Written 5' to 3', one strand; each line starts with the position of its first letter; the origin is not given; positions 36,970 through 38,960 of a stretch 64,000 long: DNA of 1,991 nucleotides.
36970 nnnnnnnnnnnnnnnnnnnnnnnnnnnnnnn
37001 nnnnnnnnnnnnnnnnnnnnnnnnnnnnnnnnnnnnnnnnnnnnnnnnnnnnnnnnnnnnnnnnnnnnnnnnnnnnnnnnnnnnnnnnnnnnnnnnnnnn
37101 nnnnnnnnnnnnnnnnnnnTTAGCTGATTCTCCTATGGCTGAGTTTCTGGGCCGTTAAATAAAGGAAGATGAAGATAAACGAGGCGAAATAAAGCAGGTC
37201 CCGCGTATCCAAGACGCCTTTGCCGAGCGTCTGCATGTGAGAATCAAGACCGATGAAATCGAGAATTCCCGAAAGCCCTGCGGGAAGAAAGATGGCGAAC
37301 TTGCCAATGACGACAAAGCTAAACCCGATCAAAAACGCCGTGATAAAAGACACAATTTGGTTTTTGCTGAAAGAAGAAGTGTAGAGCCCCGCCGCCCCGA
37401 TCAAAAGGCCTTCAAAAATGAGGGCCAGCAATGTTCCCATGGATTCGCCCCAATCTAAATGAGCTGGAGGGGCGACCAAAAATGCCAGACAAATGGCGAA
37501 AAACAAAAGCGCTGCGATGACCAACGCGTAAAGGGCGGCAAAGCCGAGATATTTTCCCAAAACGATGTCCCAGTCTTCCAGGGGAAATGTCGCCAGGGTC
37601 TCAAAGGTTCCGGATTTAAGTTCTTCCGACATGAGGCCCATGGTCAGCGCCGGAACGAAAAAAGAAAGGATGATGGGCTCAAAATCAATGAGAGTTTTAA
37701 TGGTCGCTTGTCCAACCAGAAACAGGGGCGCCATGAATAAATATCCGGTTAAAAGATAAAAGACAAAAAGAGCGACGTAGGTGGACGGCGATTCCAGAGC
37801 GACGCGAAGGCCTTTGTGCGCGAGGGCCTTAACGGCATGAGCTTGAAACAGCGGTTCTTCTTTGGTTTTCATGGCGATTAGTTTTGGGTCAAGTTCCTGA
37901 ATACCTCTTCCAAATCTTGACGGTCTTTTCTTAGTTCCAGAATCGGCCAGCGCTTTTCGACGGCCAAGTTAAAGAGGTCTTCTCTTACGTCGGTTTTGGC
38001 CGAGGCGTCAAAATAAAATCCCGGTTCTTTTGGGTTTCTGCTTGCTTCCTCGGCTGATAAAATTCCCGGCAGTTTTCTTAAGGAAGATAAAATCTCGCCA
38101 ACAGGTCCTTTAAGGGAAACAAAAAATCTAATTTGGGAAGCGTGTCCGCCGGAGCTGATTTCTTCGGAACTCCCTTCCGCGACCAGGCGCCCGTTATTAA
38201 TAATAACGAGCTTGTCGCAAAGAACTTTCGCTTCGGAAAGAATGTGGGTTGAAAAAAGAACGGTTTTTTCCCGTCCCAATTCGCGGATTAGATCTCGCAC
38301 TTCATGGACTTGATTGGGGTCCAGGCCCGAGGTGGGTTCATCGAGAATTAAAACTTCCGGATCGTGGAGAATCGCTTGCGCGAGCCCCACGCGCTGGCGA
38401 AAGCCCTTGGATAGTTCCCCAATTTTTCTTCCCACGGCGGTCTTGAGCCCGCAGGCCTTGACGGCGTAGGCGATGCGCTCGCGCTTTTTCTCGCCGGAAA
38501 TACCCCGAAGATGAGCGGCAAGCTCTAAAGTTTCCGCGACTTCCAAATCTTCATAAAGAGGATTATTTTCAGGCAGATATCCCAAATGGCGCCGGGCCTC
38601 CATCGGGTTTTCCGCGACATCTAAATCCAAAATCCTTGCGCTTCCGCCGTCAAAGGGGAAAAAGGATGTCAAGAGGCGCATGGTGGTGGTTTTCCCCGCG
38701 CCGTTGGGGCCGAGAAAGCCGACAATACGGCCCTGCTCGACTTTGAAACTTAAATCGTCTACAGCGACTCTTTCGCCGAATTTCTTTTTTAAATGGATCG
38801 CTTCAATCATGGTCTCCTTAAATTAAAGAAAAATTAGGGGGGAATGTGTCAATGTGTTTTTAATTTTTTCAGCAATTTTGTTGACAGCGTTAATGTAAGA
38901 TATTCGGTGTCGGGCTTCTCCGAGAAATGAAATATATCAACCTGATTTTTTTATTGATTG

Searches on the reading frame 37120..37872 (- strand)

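Call 9: search_protein_families(library=pfam, proteins=[window:37120-37872:-], max_evalue=0.001)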
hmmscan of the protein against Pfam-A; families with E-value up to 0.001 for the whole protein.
window:37120-37872:- (250 aa): 4 families
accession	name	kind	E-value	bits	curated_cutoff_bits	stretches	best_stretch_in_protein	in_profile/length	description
PF12679.13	ABC2_membrane_2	-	1.3e-06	28.4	27.2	1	64-194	73-203/283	ABC-2 family transporter protein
PF13346.12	ABC2_membrane_5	-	6.4e-06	26.3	25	1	44-192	20-166/205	ABC-2 family transporter protein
PF12698.13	ABC2_membrane_3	-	3.3e-05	23.6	31.6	1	64-195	167-293/347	ABC-2 family transporter protein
PF01061.29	ABC2_membrane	-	0.00027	21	26.9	1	13-190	2-177/211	ABC-2 type transporter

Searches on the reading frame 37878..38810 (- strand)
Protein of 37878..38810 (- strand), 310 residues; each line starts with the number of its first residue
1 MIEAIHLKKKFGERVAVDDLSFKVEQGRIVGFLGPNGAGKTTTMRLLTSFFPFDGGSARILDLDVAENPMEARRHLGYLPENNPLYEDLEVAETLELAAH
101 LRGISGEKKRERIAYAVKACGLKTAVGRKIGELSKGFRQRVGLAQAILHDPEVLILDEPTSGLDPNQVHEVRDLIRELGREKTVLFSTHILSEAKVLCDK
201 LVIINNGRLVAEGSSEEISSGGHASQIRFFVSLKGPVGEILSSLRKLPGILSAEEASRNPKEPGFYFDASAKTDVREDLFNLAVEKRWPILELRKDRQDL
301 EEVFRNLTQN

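Call 9: search_protein_families(library=pfam, proteins=[window:37878-38810:-], max_evalue=0.001)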
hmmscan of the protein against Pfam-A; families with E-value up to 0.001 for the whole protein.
window:37878-38810:- (310 aa): 2 families
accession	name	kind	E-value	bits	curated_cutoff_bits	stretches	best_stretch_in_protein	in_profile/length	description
PF00005.33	ABC_tran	-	2.6e-28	99.8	25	1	18-161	2-137/137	ABC transporter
PF13304.12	AAA_21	-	1.3e-13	52.1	27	1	80-190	174-299/304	AAA domain, putative AbiEii toxin, Type IV TA system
